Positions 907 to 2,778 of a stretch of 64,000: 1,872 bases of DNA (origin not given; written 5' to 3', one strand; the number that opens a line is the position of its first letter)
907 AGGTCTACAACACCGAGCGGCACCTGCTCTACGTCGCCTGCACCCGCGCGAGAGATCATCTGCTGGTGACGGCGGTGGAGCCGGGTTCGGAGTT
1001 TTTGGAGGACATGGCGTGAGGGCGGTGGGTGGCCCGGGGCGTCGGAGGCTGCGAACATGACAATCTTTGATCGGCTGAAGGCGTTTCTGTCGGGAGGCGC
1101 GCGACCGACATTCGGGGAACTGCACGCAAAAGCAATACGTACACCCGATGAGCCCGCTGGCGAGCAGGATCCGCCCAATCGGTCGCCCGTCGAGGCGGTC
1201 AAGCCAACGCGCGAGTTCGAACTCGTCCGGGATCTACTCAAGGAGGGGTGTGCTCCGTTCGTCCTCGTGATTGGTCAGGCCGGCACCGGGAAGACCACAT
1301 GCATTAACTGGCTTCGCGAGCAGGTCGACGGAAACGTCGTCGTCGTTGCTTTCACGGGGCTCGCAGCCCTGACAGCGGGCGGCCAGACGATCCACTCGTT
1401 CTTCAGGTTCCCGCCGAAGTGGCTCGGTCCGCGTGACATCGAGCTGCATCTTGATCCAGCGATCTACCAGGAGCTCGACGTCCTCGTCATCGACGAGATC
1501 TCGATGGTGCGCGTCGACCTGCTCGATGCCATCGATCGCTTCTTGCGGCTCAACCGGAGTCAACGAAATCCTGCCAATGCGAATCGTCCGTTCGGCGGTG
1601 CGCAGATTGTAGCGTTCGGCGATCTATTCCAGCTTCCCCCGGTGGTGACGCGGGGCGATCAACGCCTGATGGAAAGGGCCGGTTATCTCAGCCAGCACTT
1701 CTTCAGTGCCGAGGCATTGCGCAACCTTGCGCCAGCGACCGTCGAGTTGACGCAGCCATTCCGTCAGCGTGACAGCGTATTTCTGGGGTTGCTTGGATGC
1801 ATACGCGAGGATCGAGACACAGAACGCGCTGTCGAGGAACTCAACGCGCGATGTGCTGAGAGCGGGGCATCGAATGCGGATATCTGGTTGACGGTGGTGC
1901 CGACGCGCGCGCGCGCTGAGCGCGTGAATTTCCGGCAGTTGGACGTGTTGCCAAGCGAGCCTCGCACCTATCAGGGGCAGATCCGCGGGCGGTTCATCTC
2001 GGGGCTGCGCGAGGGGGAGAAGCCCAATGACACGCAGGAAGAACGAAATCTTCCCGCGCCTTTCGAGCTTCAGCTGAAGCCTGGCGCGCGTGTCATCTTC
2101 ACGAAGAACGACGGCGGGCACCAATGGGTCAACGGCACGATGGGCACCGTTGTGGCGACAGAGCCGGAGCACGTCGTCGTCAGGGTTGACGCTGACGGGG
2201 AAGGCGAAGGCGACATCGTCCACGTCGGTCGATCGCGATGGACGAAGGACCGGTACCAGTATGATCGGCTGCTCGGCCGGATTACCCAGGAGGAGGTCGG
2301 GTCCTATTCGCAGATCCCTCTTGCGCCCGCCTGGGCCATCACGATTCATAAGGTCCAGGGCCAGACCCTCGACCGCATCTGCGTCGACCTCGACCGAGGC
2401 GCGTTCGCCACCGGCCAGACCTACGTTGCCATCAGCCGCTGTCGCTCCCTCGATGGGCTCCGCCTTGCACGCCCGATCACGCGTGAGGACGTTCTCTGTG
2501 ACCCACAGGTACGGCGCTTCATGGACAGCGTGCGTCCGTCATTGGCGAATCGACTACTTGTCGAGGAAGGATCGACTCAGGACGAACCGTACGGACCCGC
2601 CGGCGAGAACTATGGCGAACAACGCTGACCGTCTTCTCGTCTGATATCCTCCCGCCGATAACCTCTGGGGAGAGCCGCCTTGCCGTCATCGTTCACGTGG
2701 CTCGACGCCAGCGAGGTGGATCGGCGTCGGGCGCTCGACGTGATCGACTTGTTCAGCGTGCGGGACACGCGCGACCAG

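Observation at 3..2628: UvrD-like and PIF1/RecD-like SF1 helicase pair directly upstream of the triad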

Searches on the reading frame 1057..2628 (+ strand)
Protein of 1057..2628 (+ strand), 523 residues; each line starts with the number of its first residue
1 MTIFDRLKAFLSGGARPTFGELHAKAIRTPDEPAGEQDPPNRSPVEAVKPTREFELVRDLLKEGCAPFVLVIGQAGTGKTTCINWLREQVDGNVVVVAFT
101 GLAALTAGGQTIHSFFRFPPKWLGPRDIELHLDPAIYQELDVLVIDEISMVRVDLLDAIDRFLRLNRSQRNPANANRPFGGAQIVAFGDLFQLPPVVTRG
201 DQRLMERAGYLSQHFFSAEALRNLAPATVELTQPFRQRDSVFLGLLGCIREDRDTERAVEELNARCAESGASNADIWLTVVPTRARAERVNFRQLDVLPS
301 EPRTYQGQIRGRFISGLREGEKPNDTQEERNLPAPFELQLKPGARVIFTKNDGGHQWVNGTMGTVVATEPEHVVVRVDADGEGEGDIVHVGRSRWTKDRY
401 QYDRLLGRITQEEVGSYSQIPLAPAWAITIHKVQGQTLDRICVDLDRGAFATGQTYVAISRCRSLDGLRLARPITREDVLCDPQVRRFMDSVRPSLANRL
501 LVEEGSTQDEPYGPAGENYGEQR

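Call 8: search_protein_families(library=pfam, proteins=[window:1057-2628:+], max_evalue=0.01)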
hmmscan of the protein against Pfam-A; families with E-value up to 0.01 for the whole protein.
window:1057-2628:+ (523 aa): 11 families
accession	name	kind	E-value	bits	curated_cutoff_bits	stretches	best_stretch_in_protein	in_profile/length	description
PF05970.20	PIF1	-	1.9e-24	87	25.9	1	66-205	22-164/223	PIF1-like helicase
PF13604.12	AAA_30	-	2.3e-10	41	27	1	57-201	10-136/191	AAA domain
PF13245.12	AAA_19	-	7.9e-10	39.5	25.1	1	67-196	12-132/134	AAA domain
PF02689.20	Herpes_Helicase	-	2.3e-06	26.4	27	0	426-469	731-775/808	Helicase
PF13401.12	AAA_22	-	4.1e-06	27.6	27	1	67-165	6-110/130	AAA domain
PF13191.12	AAA_16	-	8.6e-06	26.8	32.6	1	52-99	7-57/167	AAA ATPase domain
PF25199.1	nSTAND_NTPase5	-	0.0017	18.6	34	0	56-82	28-57/145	Novel STAND NTPase 5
PF13479.12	AAA_24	-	0.0028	18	27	1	69-161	5-86/195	AAA domain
PF01443.25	Viral_helicase1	-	0.0028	17.9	21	0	70-152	2-72/228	Viral superfamily 1 RNA helicase core domain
PF18335.7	SH3_13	-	0.0037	17.4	41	1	337-378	23-64/65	ATP-dependent RecD-like DNA helicase SH3 domain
PF12775.13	AAA_7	-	0.0052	16.8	25.8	0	56-108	25-75/181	P-loop containing dynein motor region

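Call 9: search_protein_families(library=padloc, proteins=[window:1057-2628:+], max_evalue=0.01)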
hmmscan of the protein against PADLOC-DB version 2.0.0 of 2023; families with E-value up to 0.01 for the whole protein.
window:1057-2628:+ (523 aa): 10 families
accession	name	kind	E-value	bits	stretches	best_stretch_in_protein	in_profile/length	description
PDLC01734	typeIV_RecD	-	1.8e-12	44.3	1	67-158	355-453/763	RecD_0_IVD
PDLC05065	PDC-S68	-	3.1e-11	39.8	1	68-238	622-782/1221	-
PDLC05066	PDC-S68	-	1.3e-10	38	1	67-170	594-708/1202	-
PDLC01148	RecD_like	-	1.9e-10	37.7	1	69-159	331-423/719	RecD/Tra ATPase fused to N-terminal HHH domain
PDLC04476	PDC-M16A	-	3.5e-08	30.3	1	57-105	16-67/691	-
PDLC05064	PDC-S68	-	2.8e-07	26.6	1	68-196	702-824/1273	-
PDLC05035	PDC-S53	-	6.2e-06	22.6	1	69-152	513-590/900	-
PDLC04474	PDC-M16A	-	0.0005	16.6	1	394-449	619-673/917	-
PDLC04475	PDC-M16A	-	0.00076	16.1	0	60-104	26-72/721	-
PDLC01994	RtcR_PspF1--CARF_AAA_HTH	-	0.0017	15.5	1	69-92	184-207/468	-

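Call 10: find_encoding_contigs(protein=window:1057-2628:+, flank=10000, max_places=10)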
Protein window:1057-2628:+ (523 aa): 1 contig read that carries it; 1 place shown.
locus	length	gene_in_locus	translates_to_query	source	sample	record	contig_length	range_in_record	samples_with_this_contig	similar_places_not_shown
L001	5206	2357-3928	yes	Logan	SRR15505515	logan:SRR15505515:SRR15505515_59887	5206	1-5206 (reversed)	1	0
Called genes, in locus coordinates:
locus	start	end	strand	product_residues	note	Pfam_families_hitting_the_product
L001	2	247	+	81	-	?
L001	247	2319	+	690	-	PF00580:UvrD-helicase, PF13245:AAA_19 (weak), PF13361:UvrD_C, PF13538:UvrD_C_2 (faint)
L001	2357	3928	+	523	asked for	PF02689:Herpes_Helicase (faint), PF05970:PIF1, PF13191:AAA_16 (weak), PF13245:AAA_19, PF13401:AAA_22 (weak), PF13604:AAA_30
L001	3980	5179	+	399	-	PF19888:DUF6361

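Call 14: search_protein_families(library=pfam, proteins=[L001:247-2319:+, L001:2-247:+], max_evalue=1)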
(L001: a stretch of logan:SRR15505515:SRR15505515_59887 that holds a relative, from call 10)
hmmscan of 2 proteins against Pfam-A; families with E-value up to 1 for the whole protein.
L001:247-2319:+ (690 aa): 18 families
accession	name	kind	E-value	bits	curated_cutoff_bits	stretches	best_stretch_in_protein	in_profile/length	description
PF13361.12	UvrD_C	-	9.6e-21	75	25.6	2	609-679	285-348/350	UvrD-like helicase C-terminal domain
PF00580.27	UvrD-helicase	-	1.9e-16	61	23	1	234-478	2-254/271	UvrD/REP helicase N-terminal domain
PF13538.12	UvrD_C_2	-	5e-09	36.3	27.4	2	651-676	24-51/52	UvrD-like helicase C-terminal domain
PF13245.12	AAA_19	-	3.6e-08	34.1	25.1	1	247-476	12-130/134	AAA domain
PF13604.12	AAA_30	-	0.00021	21.5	27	1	233-345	2-112/191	AAA domain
PF09848.15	SLFN-g3_helicase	-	0.00026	20.8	24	1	251-299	6-54/354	Schlafen group 3, DNA/RNA helicase domain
PF13401.12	AAA_22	-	0.001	19.8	27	0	421-460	72-109/130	AAA domain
PF01443.25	Viral_helicase1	-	0.0016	18.7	21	1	646-676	196-226/228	Viral superfamily 1 RNA helicase core domain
PF05015.19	HigB-like_toxin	-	0.003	18.4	27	1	37-81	48-91/91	RelE-like toxin of type II toxin-antitoxin system HigB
PF02562.22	PhoH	-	0.0033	17.4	27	1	251-282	24-55/205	PhoH-like protein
PF13191.12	AAA_16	-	0.0067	17.4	32.6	1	247-349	25-127/167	AAA ATPase domain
PF13481.12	AAA_25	-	0.036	14.1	27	1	247-308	34-103/195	AAA domain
PF25199.1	nSTAND_NTPase5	-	0.055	13.7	34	1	249-288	44-82/145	Novel STAND NTPase 5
PF04851.21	ResIII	-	0.073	13.4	22.5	1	252-302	29-79/164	Type III restriction enzyme, res subunit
PF18011.7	Catalase_C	-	0.093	12.8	24.6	1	580-639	17-72/150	C-terminal domain found in long catalases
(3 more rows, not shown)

L001:2-247:+ (81 aa): 1 family
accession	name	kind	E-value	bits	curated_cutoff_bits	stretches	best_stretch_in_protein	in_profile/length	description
PF04454.18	Linocin_M18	-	0.013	15.2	24.3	1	35-75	8-48/253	Encapsulating protein for peroxidase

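Call 15: search_protein_families(library=ncbifam, proteins=[L001:247-2319:+, window:1057-2628:+], max_evalue=0.01)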
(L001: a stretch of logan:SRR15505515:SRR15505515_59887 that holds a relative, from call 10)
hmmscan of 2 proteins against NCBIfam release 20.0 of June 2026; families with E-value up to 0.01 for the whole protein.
L001:247-2319:+ (690 aa): 16 families
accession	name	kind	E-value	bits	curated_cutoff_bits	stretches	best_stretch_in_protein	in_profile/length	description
TIGR01073.1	pcrA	equivalog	6.1e-27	94.3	911.2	3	605-679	542-610/725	DNA helicase PcrA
NF008743.0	PRK11773.1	equivalog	4.5e-24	84.8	965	2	233-601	10-378/720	DNA helicase II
TIGR01075.1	uvrD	equivalog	1.9e-20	72.8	1144.45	2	236-601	8-373/715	DNA helicase II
NF008276.0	PRK11054.1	equivalog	1.9e-14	53.1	543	2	396-479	390-475/684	DNA helicase IV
TIGR01074.1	rep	equivalog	2.2e-14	52.7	951.45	1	607-679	548-612/668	DNA helicase Rep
NF041464.1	HelD_BACSU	equivalog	5.8e-12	44.3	419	1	440-689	551-774/779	RNA polymerase recycling motor HelD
NF041254.1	motor_HelR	exception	5.9e-11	41.4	750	2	237-275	192-230/706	RNA polymerase recycling motor ATPase HelR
NF008172.0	PRK10919.1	equivalog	8.6e-09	34.1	1168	1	610-678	551-611/673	DNA helicase Rep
NF041258.1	motor_HelR_2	exception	1.3e-08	33.5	1100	1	236-271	174-209/713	RNA polymerase recycling motor ATPase HelR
TIGR00609.1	recB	equivalog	1.4e-08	33.4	696.05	1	434-518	370-458/1175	exodeoxyribonuclease V subunit beta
NF041465.1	HelD_MYCSM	equivalog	8.5e-08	30.7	1051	1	236-272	179-215/719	RNA polymerase recycling motor HelD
NF053713.1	helicas_STM2767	equivalog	3e-06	26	550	1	248-296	191-239/665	STM2767 family DEAD/DEAH box helicase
TIGR02785.1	addA_Gpos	equivalog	7.3e-06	24.1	707.65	0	251-325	19-92/1234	helicase-exonuclease AddAB subunit AddA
NF010485.0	PRK13909.1-2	equivalog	0.0003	19.1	650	0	440-592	336-493/909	RecB-like helicase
TIGR02784.1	addA_alphas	equivalog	0.00078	17.9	860.75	0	654-680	845-871/1138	double-strand break repair helicase AddA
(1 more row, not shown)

window:1057-2628:+ (523 aa): 5 families
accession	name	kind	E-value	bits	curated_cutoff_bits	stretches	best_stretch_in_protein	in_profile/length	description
TIGR02768.1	TraA_Ti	equivalog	3.5e-15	55.4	590.45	1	69-463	378-708/751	Ti-type conjugative transfer relaxase TraA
TIGR01447.1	recD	equivalog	5.8e-12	45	310.15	1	100-463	228-567/597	exodeoxyribonuclease V subunit alpha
NF010464.0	PRK13889.1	subfamily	2.9e-11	42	1015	1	341-464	602-695/992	conjugal transfer relaxase TraA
TIGR01448.2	helicase_RecD2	equivalog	5.9e-11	41.2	500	1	68-441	333-656/713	SF1B family DNA helicase RecD2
NF010402.0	PRK13826.1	subfamily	5.2e-06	24.6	1317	1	339-463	633-730/1102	Dtr system oriT relaxase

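Call 19: find_homologous_proteins(query=window:1057-2628:+, max_evalue=1e-10)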
Query window:1057-2628:+ (523 aa): 7990 proteins with E <= 1e-10 among 8000 candidates; the best 120 are listed.
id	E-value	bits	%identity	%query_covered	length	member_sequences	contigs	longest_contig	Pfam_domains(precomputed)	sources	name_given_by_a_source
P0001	0.0e+0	1197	100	100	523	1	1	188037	PF05970.21,PF13604.13,PF13245.13,PF13401.13,PF02689.21,PF13191.13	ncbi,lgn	-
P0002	3.2e-175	602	58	96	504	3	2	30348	PF05970.21,PF01443.25,PF13604.13,PF13245.13,PF13401.13,PF02689.21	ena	-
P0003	7.2e-164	564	55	96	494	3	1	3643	PF05970.21,PF13604.13,PF13245.13,PF13401.13,PF02689.21,PF13191.13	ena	-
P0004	1.9e-163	563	55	96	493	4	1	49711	PF05970.21,PF13604.13,PF13245.13,PF13401.13,PF02689.21,PF13191.13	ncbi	-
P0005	1.7e-162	560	54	96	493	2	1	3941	PF05970.21,PF13604.13,PF13245.13,PF13401.13,PF02689.21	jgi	jgi:ATP-dependent DNA helicase PIF1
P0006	2.5e-146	507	49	98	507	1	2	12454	PF05970.21,PF13604.13,PF13245.13,PF13401.13,PF02689.21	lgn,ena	-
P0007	3.8e-139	483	51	87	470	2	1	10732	PF05970.21,PF13604.13,PF13245.13,PF13401.13,PF02689.21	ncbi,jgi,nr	ncbi:MAG: AAA family ATPase [Deltaproteobacteria bacterium]|nr:AAA family ATPase [Deltaproteobacteri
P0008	4.2e-130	453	47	94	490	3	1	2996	PF05970.21,PF13604.13,PF13245.13,PF13401.13,PF02689.21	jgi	jgi:hypothetical protein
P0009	2.7e-126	440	45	94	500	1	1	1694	PF05970.21,PF01443.25,PF13604.13,PF13245.13,PF13401.13,PF02689.21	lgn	-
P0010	1.1e-125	438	46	97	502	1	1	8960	PF05970.21,PF13604.13,PF13245.13,PF13401.13,PF02689.21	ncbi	ncbi:MAG: ATP-dependent DNA helicase [Phycisphaerales bacterium]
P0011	1.1e-119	419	45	98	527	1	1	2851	PF01396.25,PF05970.21,PF13604.13,PF13245.13,PF02689.21,PF13191.13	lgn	-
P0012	3.5e-118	414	46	90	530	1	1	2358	PF01396.25,PF05970.21,PF13604.13,PF13245.13,PF02689.21,PF13191.13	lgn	-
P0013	6.3e-117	409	45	94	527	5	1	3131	PF01396.25,PF05970.21,PF13604.13,PF13245.13,PF02689.21,PF13191.13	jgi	jgi:hypothetical protein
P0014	7.2e-117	409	44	93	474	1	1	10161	PF05970.21,PF13604.13,PF13245.13,PF13401.13,PF02689.21,PF13191.13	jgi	jgi:hypothetical protein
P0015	1.4e-116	408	46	90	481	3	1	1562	PF05970.21,PF13604.13,PF13245.13,PF13401.13,PF02689.21,PF13191.13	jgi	jgi:hypothetical protein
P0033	8.3e-111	389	49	83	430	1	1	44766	PF05970.21,PF13604.13,PF13245.13,PF13401.13,PF02689.21,PF13191.13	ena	-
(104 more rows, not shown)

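Call 20: find_encoding_contigs(protein=P0002, flank=10000, max_places=3)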
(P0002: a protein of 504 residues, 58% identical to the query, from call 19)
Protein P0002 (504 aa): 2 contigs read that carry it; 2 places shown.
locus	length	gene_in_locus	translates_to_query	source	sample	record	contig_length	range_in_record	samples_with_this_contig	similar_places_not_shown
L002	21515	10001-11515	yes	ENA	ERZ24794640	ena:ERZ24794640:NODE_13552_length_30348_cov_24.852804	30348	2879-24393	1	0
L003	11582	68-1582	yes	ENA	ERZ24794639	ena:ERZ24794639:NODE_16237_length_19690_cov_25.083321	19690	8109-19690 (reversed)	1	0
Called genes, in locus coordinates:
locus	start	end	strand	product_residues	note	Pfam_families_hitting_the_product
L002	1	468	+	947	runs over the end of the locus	PF00176:SNF2-rel_dom, PF00270:DEAD, PF04851:ResIII (weak), PF00271:Helicase_C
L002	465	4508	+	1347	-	PF02384:N6_Mtase, PF20473:MmeI_Mtase (weak), PF07669:Eco57I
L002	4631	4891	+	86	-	-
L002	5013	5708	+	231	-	-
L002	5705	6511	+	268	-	-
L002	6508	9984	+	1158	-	PF14213:DUF4325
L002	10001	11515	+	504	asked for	PF02689:Herpes_Helicase (faint), PF05970:PIF1, PF13401:AAA_22, PF13604:AAA_30, PF01443:Viral_helicase1 (faint), PF13245:AAA_19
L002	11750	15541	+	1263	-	PF13245:AAA_19, PF13604:AAA_30, PF01443:Viral_helicase1 (faint), PF13086:AAA_11 (weak), PF13538:UvrD_C_2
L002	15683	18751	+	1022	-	PF00176:SNF2-rel_dom, PF04851:ResIII, PF00271:Helicase_C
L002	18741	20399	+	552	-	-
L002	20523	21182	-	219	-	PF14390:DUF4420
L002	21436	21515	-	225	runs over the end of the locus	PF18062:RE_AspBHI_N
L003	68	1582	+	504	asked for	PF02689:Herpes_Helicase (faint), PF05970:PIF1, PF13401:AAA_22, PF13604:AAA_30, PF01443:Viral_helicase1 (faint), PF13245:AAA_19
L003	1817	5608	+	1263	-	PF13245:AAA_19, PF13604:AAA_30, PF01443:Viral_helicase1 (faint), PF13086:AAA_11 (weak), PF13538:UvrD_C_2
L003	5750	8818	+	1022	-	PF00176:SNF2-rel_dom, PF04851:ResIII, PF00271:Helicase_C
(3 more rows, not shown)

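Call 21: find_encoding_contigs(protein=P0004, flank=10000, max_places=3)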
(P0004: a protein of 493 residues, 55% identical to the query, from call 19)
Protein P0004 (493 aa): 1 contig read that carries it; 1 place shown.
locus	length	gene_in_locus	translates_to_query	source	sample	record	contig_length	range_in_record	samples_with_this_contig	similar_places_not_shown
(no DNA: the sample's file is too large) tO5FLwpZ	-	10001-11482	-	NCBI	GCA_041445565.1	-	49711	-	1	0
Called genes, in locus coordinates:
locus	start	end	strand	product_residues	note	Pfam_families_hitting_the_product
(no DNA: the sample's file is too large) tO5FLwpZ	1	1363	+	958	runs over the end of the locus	PF00176:SNF2-rel_dom, PF00270:DEAD (weak), PF04851:ResIII (weak), PF00271:Helicase_C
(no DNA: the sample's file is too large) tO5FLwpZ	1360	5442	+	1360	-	PF02384:N6_Mtase, PF20473:MmeI_Mtase (weak), PF07669:Eco57I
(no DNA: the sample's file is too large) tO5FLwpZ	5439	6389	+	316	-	-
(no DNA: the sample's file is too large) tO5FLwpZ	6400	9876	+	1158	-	PF14213:DUF4325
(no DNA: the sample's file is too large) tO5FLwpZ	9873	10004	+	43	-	-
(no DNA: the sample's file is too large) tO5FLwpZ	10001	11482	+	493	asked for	PF02689:Herpes_Helicase (faint), PF05970:PIF1, PF13191:AAA_16 (faint), PF13245:AAA_19, PF13604:AAA_30, PF13401:AAA_22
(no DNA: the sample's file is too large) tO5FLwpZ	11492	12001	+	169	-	PF11697:DUF3293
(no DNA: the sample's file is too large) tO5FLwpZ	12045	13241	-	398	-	PF13203:DUF2201_N, PF09967:DUF2201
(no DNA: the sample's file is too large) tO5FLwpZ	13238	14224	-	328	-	PF00004:AAA (weak), PF07728:AAA_5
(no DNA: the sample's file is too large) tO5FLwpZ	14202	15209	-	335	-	-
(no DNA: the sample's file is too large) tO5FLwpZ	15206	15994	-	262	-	PF01555:N6_N4_Mtase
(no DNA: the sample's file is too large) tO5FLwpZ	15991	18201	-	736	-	PF00078:RVT_1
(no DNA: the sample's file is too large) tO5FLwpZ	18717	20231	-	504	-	PF11074:DUF2779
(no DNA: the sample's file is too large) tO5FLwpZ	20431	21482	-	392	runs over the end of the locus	-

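Call 22: find_encoding_contigs(protein=P0006, flank=10000, max_places=3)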
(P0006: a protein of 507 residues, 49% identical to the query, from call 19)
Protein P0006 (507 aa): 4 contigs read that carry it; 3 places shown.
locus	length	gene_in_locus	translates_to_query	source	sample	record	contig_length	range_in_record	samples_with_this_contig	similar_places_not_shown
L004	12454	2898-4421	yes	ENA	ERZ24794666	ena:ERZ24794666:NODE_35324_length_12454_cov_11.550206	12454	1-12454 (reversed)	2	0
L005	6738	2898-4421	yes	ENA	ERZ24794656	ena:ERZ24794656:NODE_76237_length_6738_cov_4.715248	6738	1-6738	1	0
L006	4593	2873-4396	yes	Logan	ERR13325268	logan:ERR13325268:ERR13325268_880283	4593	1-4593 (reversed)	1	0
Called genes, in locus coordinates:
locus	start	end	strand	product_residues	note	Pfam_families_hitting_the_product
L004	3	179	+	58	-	?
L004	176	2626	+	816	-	PF02463:SMC_N, PF13476:AAA_23, PF13555:AAA_29 (weak), PF13304:AAA_21 (faint)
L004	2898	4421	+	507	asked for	PF02689:Herpes_Helicase (faint), PF05970:PIF1, PF13245:AAA_19, PF13401:AAA_22 (faint), PF13604:AAA_30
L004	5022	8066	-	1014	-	PF00413:Peptidase_M10 (weak), PF01839:FG-GAP (faint), PF13517:FG-GAP_3, PF13860:FlgD_ig, PF18962:Por_Secre_tail (weak)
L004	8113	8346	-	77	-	-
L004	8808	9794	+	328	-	PF01582:TIR (weak), PF13676:TIR_2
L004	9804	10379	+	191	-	PF13263:PHP_C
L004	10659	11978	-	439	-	PF05147:LANC_like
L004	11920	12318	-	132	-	-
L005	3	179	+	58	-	?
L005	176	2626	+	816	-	PF02463:SMC_N, PF13476:AAA_23, PF13555:AAA_29 (weak), PF13304:AAA_21 (faint)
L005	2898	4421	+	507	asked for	PF02689:Herpes_Helicase (faint), PF05970:PIF1, PF13245:AAA_19, PF13401:AAA_22 (faint), PF13604:AAA_30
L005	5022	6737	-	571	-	?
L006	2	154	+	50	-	?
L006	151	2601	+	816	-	PF02463:SMC_N, PF13476:AAA_23, PF13555:AAA_29 (weak), PF13304:AAA_21 (faint)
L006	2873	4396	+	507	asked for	PF02689:Herpes_Helicase (faint), PF05970:PIF1, PF13245:AAA_19, PF13401:AAA_22 (faint), PF13604:AAA_30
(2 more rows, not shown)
